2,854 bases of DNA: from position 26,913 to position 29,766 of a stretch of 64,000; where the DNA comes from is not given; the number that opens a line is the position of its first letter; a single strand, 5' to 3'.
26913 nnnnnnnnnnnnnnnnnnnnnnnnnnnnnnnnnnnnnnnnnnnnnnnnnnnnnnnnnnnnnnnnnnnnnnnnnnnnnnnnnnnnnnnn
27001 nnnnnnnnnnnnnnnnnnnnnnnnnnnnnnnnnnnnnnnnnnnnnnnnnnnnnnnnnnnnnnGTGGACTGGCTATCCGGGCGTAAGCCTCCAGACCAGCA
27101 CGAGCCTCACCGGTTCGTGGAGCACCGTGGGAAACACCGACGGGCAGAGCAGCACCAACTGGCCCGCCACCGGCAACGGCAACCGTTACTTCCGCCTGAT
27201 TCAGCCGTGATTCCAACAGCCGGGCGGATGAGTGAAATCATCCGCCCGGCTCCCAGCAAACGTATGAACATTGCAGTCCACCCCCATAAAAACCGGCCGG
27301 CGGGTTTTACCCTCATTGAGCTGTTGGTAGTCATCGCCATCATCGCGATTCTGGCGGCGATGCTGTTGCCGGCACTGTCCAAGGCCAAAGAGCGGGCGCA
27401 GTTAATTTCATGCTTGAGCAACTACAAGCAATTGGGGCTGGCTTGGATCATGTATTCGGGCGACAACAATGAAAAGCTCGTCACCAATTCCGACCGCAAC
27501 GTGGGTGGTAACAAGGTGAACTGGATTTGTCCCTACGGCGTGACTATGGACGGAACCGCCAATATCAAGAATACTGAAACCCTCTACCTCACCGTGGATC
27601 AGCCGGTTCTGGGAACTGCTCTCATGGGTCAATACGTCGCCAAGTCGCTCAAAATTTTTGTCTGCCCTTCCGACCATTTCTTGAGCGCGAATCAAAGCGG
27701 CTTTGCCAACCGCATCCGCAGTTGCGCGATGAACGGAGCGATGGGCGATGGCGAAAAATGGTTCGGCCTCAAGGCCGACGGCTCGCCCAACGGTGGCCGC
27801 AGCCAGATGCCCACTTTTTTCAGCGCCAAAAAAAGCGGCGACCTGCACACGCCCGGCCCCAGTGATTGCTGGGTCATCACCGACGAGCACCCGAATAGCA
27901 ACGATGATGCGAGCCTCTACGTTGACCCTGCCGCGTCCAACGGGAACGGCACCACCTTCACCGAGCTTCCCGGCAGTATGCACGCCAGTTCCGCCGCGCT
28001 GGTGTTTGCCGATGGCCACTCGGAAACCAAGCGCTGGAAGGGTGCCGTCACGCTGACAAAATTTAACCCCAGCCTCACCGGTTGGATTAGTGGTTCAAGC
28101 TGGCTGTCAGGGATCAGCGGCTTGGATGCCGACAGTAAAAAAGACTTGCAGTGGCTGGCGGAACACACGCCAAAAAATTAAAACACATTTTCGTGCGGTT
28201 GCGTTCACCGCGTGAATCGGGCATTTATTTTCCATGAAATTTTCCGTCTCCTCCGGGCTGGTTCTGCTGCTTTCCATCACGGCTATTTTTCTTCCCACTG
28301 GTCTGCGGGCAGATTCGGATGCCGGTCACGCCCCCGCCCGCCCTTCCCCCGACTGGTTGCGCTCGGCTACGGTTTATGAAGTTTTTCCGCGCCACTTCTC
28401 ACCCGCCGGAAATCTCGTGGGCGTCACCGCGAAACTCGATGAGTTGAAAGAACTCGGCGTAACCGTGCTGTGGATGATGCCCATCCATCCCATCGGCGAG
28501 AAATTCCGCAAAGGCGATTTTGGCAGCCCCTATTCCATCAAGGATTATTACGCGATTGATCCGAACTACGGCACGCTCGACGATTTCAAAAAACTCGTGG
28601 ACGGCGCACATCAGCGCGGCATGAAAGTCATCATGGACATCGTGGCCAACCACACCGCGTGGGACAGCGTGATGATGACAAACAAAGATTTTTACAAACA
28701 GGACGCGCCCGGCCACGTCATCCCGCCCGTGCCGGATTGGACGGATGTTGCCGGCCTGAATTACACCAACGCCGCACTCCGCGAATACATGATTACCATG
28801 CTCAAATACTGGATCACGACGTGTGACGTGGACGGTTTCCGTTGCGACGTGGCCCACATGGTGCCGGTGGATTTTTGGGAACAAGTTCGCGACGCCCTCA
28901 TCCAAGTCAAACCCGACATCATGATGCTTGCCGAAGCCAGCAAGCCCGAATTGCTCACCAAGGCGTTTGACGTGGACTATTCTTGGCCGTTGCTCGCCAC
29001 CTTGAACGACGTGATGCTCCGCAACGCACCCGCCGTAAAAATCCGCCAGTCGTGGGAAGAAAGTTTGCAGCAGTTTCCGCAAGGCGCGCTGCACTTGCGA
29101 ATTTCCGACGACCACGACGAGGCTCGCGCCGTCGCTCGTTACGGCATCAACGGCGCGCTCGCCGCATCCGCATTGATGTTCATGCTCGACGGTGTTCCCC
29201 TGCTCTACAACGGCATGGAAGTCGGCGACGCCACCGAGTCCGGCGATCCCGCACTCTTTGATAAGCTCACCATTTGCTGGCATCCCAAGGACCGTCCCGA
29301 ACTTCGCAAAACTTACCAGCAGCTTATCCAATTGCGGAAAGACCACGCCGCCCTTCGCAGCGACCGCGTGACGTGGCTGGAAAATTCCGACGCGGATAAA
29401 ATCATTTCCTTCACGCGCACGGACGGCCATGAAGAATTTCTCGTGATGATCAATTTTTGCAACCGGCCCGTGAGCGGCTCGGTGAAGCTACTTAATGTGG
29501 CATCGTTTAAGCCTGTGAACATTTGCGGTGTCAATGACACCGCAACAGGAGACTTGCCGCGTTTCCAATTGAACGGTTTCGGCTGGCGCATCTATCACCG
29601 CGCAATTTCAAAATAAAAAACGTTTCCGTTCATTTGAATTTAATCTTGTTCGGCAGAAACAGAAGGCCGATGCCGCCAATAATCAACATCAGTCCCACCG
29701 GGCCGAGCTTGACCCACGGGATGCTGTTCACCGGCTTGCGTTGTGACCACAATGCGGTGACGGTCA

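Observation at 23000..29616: Starch-type utilisation cluster built around a pseudopilin instead of an obvious transporter or binding pair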

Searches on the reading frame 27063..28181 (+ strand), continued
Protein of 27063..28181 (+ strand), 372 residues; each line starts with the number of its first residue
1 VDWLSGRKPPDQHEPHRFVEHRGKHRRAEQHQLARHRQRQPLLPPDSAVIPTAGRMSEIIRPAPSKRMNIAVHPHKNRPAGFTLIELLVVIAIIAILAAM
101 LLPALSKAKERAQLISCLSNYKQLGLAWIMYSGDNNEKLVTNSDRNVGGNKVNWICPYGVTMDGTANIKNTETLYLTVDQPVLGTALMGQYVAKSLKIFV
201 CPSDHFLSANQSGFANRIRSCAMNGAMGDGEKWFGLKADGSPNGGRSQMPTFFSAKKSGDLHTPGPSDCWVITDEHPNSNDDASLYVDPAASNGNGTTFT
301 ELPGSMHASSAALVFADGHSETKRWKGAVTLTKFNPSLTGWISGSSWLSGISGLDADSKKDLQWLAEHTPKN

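Call 54: fold_search(model_id=the predicted structure, library=pdb)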
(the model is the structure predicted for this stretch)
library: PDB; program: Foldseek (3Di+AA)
matches with E <= 10: 18; with E <= 0.001: 0
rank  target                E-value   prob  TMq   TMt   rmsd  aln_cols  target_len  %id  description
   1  3sok_A                7.3e-01  0.66  0.17  0.33   6.1        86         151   28  Dichelobacter nodosus pilin FimA (released 2011-11-02)
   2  8tj2_A                1.2e+00  0.35  0.14  0.19   5.5        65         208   34  CryoEM structure of Myxococcus xanthus type IV pilus (released 2023-08-09)
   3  3luu                  4.8e+00  0.04  0.06  0.19   1.2        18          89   22  Crystal structure of Protein with unknown function which belongs to Pfam DUF971 family (AFE_2189) from Acidithiobacillus (released 2010-03-09)
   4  8u4u_F                5.1e+00  0.03  0.07  0.17   6.6        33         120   24  Crystal structure of 53BP1 tandem Tudor domain homodimer engineered with two disulfide bridges (released 2023-09-20)
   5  2os3                  6.1e+00  0.01  0.11  0.13  12.2       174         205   11  Structures of actinonin bound peptide deformylases from E. faecalis and S. pyogenes (released 2008-03-04)
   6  8u4u_A                7.3e+00  0.02  0.07  0.17   6.5        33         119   24  Crystal structure of 53BP1 tandem Tudor domain homodimer engineered with two disulfide bridges (released 2023-09-20)
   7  7nit_B                8.2e+00  0.05  0.05  0.01   0.6        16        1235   25  X-ray structure of a multidomain BbgIII from Bifidobacterium bifidum (released 2021-12-22)
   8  8er0_B                8.2e+00  0.01  0.06  0.05  11.6        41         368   22  X-ray crystal structure of Tet(X6) bound to anhydrotetracycline (released 2023-04-26)
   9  6fhm_B                8.2e+00  0.01  0.06  0.10  13.9        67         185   13  Crystal structure of the F47E mutant of the lipoprotein localization factor, LolA (released 2018-07-25)
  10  1cop_MODEL_1_D        8.7e+00  0.02  0.07  0.25   4.8        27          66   18  THREE-DIMENSIONAL DIMER STRUCTURE OF THE LAMBDA-CRO REPRESSOR IN SOLUTION AS DETERMINED BY HETERONUCLEAR MULTI (released 1995-10-15)
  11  7nit_F                9.2e+00  0.04  0.05  0.01   0.6        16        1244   25  X-ray structure of a multidomain BbgIII from Bifidobacterium bifidum (released 2021-12-22)
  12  7am2_Ab               9.2e+00  0.02  0.05  0.09   1.7        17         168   24  Intermediate assembly of the Large subunit from Leishmania major mitochondrial ribosome (released 2021-04-28)
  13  5cro_A                9.2e+00  0.02  0.06  0.28   3.1        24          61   25  REFINED STRUCTURE OF CRO REPRESSOR PROTEIN FROM BACTERIOPHAGE LAMBDA (released 1998-06-17)
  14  6mxy_B                9.2e+00  0.02  0.07  0.17   6.4        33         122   18  Structure of 53BP1 tandem Tudor domains in complex with small molecule UNC3351 (released 2019-11-27)
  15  4lj8                  9.2e+00  0.02  0.09  0.09  10.6        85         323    8  ClpB NBD2 R621Q from T. thermophilus in complex with ADP (released 2014-02-12)
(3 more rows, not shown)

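Call 58: find_encoding_contigs(protein=P0163, flank=9000, max_places=1)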
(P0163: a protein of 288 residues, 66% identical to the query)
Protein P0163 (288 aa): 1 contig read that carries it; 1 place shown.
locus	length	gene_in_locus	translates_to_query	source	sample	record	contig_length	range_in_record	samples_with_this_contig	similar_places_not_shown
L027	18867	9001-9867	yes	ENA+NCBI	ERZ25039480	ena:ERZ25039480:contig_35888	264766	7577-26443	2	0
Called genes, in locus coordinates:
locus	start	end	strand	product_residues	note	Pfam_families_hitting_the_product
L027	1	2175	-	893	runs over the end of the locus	PF01055:Glyco_hydro_31_2nd, PF21365:Glyco_hydro_31_3rd (faint), PF01055:Glyco_hydro_31_2nd, PF07691:PA14, PF17137:DUF5110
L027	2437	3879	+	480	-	PF07730:HisKA_3, PF13581:HATPase_c_2, PF02518:HATPase_c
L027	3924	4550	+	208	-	PF00072:Response_reg, PF00196:GerE, PF08281:Sigma70_r4_2 (weak)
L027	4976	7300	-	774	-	PF00128:Alpha-amylase, PF13205:Big_5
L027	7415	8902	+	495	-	-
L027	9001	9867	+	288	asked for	PF07963:N_methyl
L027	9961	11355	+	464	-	PF00128:Alpha-amylase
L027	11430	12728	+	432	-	PF07690:MFS_1, PF13347:MFS_2, PF07690:MFS_1 (weak)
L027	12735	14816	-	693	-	PF02922:CBM_48, PF00128:Alpha-amylase, PF02806:Alpha-amylase_C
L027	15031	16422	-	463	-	PF00128:Alpha-amylase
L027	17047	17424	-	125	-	PF07589:PEP_exosort_dom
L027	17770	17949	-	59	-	PF07589:PEP_exosort_dom (weak)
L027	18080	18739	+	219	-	PF00072:Response_reg, PF00196:GerE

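Call 59: find_encoding_contigs(protein=P0175, flank=9000, max_places=1)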
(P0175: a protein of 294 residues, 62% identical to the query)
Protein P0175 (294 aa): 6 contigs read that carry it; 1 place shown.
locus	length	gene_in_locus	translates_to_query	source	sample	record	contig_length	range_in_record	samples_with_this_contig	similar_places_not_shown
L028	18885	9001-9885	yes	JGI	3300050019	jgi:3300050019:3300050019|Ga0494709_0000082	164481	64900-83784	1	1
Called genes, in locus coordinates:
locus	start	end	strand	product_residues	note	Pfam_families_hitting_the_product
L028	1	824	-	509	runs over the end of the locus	PF01555:N6_N4_Mtase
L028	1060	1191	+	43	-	-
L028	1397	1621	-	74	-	-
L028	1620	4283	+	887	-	PF00686:CBM_20, PF02446:Glyco_hydro_77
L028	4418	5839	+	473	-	PF07730:HisKA_3, PF13581:HATPase_c_2, PF02518:HATPase_c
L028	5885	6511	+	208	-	PF00072:Response_reg, PF00196:GerE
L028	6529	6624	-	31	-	-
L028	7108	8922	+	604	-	-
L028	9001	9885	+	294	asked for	PF07963:N_methyl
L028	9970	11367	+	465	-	PF00128:Alpha-amylase, PF14701:hDGE_amylase (faint), PF00128:Alpha-amylase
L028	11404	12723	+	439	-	PF07690:MFS_1, PF13347:MFS_2, PF07690:MFS_1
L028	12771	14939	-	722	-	PF00933:Glyco_hydro_3, PF01915:Glyco_hydro_3_C, PF14310:Fn3-like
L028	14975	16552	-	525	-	PF00171:Aldedh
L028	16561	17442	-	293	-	PF03446:NAD_binding_2, PF03807:F420_oxidored (weak), PF14833:NAD_binding_11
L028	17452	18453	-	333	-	-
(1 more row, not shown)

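Call 60: find_encoding_contigs(protein=P0148, flank=9000, max_places=1)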
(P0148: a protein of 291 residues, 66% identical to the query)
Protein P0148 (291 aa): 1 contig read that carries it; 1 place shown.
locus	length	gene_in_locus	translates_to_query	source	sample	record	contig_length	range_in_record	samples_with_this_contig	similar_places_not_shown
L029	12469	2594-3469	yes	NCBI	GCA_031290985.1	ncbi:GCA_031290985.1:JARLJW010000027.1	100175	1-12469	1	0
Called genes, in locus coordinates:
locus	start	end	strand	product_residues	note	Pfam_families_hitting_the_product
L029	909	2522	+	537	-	-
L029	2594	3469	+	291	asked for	PF07963:N_methyl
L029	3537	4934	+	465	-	PF00128:Alpha-amylase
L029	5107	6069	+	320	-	PF01370:Epimerase, PF13460:NAD_binding_10 (faint), PF16363:GDP_Man_Dehyd (faint)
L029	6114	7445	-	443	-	PF07690:MFS_1, PF13347:MFS_2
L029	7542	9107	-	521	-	PF13559:DUF4129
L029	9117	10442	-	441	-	PF01882:DUF58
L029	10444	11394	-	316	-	PF20030:bpMoxR, PF07726:AAA_3, PF07728:AAA_5, PF17863:AAA_lid_2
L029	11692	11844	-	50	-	-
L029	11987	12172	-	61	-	-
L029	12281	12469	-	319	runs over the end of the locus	PF03403:PAF-AH_p_II (faint)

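Call 61: find_encoding_contigs(protein=P0152, flank=9000, max_places=1)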
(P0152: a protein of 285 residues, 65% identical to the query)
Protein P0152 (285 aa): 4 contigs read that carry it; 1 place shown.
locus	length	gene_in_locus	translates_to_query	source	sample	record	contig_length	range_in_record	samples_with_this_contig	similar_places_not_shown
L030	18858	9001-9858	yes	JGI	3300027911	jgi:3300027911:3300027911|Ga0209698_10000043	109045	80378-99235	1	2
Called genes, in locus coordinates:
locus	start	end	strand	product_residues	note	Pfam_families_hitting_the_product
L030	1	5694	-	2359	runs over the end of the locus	PF23237:HYR_4C (faint), PF02494:HYR, PF13385:Laminin_G_3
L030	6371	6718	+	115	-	PF16861:Carbam_trans_C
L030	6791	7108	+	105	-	-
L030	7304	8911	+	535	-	PF16561:AMPK1_CBM (faint)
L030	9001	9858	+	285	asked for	PF07963:N_methyl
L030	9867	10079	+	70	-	-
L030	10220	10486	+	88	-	PF02609:Exonuc_VII_S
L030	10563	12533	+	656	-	PF13292:DXP_synthase_N, PF02779:Transket_pyr, PF02780:Transketolase_C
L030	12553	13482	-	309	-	PF03372:Exo_endo_phos, PF19580:Exo_endo_phos_3 (weak)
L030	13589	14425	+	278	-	PF02649:GCHY-1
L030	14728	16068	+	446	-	PF00072:Response_reg, PF13487:HD_5, PF01966:HD (weak)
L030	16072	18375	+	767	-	PF10090:HPTransfase (faint), PF00989:PAS, PF13188:PAS_8 (weak), PF08448:PAS_4, PF13426:PAS_9, PF08448:PAS_4 (weak), PF02518:HATPase_c, PF00072:Response_reg, +1 more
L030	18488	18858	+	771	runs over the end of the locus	PF16743:PliI (faint), PF00404:Dockerin_1 (faint), PF01839:FG-GAP (faint), PF12256:TcdB_toxin_midN (faint), PF23727:Beta-prop_FAM234A_B (faint), PF13517:FG-GAP_3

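Call 70: search_protein_families(library=pfam, proteins=[window:27264-28181:+], max_evalue=1)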
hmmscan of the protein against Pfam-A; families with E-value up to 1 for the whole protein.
window:27264-28181:+ (305 aa): 2 families
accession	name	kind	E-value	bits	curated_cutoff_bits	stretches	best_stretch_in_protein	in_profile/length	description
PF07963.17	N_methyl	-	2.5e-09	36.7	21.2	1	10-35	2-27/27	Prokaryotic N-terminal methylation motif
PF07596.16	SBP_bac_10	-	3.7e-07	30.9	23.3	1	40-159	2-126/268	Protein of unknown function (DUF1559)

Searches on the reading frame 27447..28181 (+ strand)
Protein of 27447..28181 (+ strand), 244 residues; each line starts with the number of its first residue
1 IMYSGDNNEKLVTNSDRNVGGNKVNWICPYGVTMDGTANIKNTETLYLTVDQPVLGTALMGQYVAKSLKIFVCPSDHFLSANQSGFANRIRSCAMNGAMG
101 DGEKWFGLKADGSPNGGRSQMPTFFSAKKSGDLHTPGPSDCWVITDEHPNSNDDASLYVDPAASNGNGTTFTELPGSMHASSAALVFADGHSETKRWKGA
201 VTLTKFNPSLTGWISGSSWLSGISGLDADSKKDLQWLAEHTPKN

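Call 69: search_solved_structures(query=A5, max_evalue=10, show_alignments=2)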
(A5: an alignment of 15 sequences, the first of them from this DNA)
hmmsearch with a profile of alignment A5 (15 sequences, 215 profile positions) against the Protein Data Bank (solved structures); distinct sequences matched with E-value up to 10: 0.
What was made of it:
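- On Class III-signal sugar-binding proteins of ABC transporters (archaeal bindosome type): The head profile has no PDB sequence match at E <= 10 (call 69).
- The head profile finds nothing in the PDB by sequence (call 69).
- Tried and rejected: Head-domain profile (A5) against PDB sequences: no hit at E <= 10 (call 69).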

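Call 79: search_protein_representatives(protein=window:27447-28181:+)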
Query: 244 residues. Proteins with E-value up to 0.001 (for the whole library): 1765; up to 1e-10: 388; up to 1e-30: 7. The best 150 are listed.
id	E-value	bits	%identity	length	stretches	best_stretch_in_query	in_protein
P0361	6.5e-48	180.0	54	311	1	1-244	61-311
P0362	1.6e-47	178.8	53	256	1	2-164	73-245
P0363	3.2e-41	158.1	46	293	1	2-244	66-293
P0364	2.4e-39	152.0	53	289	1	2-144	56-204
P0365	2.0e-34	135.9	57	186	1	2-117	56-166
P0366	4.1e-33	131.5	54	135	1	46-183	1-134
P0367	1.0e-32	130.2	41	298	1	1-242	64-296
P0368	1.1e-30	123.6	60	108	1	34-146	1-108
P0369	1.6e-30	123.1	42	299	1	2-242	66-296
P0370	4.9e-30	121.5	53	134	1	95-244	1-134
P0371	1.8e-29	119.6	46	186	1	35-242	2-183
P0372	2.3e-28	116.0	41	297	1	1-242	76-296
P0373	1.7e-26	109.9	48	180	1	42-204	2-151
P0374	8.2e-26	107.6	46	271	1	1-183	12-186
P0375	3.0e-25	105.8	51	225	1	3-123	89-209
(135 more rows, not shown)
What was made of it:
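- The family is very large: 1765 representatives of 50%-identity clusters match the head alone (call 79).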

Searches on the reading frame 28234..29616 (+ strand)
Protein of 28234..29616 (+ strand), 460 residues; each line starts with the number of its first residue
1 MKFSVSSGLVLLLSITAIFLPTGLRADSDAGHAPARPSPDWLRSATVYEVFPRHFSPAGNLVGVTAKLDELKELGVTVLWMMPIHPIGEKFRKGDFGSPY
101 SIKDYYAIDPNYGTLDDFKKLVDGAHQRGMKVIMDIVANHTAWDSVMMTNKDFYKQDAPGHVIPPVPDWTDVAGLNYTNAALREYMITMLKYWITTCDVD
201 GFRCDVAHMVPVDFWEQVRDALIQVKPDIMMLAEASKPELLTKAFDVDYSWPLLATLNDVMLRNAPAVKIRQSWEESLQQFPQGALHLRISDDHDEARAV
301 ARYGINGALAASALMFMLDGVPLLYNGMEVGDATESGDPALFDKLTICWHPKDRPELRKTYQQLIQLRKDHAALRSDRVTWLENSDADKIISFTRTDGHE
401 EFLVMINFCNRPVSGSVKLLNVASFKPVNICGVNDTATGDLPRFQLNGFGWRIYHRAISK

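Call 4: search_protein_families(library=pfam, proteins=[window:28234-29616:+], max_evalue=0.01)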
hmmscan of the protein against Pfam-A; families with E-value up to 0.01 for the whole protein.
window:28234-29616:+ (460 aa): 3 families
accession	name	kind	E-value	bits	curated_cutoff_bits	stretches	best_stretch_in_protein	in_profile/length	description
PF00128.31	Alpha-amylase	-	8.9e-45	154.2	22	2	58-145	15-96/446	Alpha amylase, catalytic domain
PF14701.12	hDGE_amylase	-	4.3e-08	33.1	27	1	66-149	26-111/439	Glycogen debranching enzyme, glucanotransferase domain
PF16657.11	Malt_amylase_C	-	2.4e-05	24.7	27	1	380-453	4-75/75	Maltogenic Amylase, C-terminal domain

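Call 9: search_protein_families(library=ncbifam, proteins=[window:28234-29616:+], max_evalue=0.01)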
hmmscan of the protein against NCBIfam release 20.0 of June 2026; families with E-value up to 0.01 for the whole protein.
window:28234-29616:+ (460 aa): 44 families (the best 25 are shown)
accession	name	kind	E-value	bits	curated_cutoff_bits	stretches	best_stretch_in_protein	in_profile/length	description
NF041321.1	Alpha-amyl_MalA_Halo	equivalog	1.9e-58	198.4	875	1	37-414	252-630/666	alpha-amylase MalA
TIGR02403.1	trehalose_treC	equivalog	7.2e-40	137.2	799.05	3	42-144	2-103/544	alpha,alpha-phosphotrehalase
TIGR02456.1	treS_nterm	equivalog_domain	2.8e-34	118.6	678.35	2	41-144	2-104/539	maltose alpha-D-glucosyltransferase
NF041090.1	Cyc-maltodext_AglB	equivalog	2e-33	115.9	540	1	59-417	62-413/470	cyclomaltodextrinase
NF051899.1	BetGalacBglAAgro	equivalog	2.5e-31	108.7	900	2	40-142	1-102/537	beta-galactosidase BglA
NF008051.0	PRK10785.1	equivalog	4.8e-31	107.6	568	2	58-210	175-340/607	maltodextrin glucosidase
NF008183.0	PRK10933.1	subfamily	1.7e-30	106.2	535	1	39-144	5-109/551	alpha,alpha-phosphotrehalase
TIGR02402.1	trehalose_TreZ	equivalog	4.3e-30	104.5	538.8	1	43-211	93-251/545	malto-oligosyltrehalose trehalohydrolase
NF007059.0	PRK09505.2-4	equivalog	2.7e-23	82.1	865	2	58-146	225-321/683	alpha-amylase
NF003811.1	PRK05402.1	equivalog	2.3e-21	76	741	1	71-215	172-312/619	1,4-alpha-glucan branching protein GlgB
NF007060.0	PRK09505.2-5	equivalog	7.2e-21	73.9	790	2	58-145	231-326/690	alpha-amylase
NF007052.0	PRK09505.1-2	equivalog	7.3e-21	74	749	2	58-146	225-321/677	alpha-amylase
NF008967.0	PRK12313.1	equivalog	1.8e-20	72.8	577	1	71-215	180-320/633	1,4-alpha-glucan branching protein GlgB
NF011083.0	PRK14510.1-2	equivalog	6.6e-20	70.2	1322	2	58-150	219-304/1186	bifunctional glycogen debranching protein GlgX/4-alpha-glucanotransferase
TIGR02100.1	glgX_debranch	equivalog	1e-19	70.1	640.9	2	65-210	187-346/688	glycogen debranching protein GlgX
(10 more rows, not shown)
